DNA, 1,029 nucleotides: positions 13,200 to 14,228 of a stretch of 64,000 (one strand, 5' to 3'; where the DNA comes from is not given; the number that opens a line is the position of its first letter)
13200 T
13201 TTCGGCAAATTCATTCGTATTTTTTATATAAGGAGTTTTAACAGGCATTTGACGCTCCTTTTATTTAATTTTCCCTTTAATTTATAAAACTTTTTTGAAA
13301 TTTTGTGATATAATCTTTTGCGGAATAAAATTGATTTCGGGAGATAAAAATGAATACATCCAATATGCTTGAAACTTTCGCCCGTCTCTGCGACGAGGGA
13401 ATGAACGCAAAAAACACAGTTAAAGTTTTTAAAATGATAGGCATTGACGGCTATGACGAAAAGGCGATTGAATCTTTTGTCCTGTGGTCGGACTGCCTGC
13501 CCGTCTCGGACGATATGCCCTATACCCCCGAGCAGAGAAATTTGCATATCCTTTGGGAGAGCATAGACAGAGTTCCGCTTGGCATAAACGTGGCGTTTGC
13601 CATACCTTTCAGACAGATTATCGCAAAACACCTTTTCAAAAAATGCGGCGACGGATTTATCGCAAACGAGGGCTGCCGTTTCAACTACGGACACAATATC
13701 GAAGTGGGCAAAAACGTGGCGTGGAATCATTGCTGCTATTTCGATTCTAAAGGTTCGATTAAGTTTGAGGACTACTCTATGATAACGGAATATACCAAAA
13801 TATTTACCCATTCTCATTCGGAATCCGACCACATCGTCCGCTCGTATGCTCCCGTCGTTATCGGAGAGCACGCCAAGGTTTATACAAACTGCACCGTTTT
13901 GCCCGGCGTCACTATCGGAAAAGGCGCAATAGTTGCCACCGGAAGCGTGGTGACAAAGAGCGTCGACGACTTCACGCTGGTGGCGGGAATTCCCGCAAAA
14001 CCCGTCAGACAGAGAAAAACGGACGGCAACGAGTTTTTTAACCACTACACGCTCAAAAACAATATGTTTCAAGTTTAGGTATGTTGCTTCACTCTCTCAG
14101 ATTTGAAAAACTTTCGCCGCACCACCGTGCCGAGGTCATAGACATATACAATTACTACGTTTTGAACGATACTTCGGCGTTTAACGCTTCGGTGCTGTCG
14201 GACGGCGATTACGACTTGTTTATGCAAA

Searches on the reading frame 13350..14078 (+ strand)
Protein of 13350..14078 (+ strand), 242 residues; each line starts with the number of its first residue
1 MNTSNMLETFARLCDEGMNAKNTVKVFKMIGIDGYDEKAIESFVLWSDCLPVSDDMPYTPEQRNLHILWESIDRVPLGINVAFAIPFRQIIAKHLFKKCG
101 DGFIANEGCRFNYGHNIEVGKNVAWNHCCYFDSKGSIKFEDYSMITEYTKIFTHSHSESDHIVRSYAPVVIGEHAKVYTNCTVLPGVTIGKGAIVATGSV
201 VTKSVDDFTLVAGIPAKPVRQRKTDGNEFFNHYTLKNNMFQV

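Call 41: search_protein_families(library=pfam, proteins=[window:13350-14078:+], max_evalue=0.00001)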
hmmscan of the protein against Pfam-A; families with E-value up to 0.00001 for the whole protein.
window:13350-14078:+ (242 aa): 1 family
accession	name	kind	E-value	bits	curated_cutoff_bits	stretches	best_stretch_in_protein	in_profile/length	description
PF00132.30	Hexapep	-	1.8e-08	34.1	27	1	169-203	2-36/36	Bacterial transferase hexapeptide (six repeats)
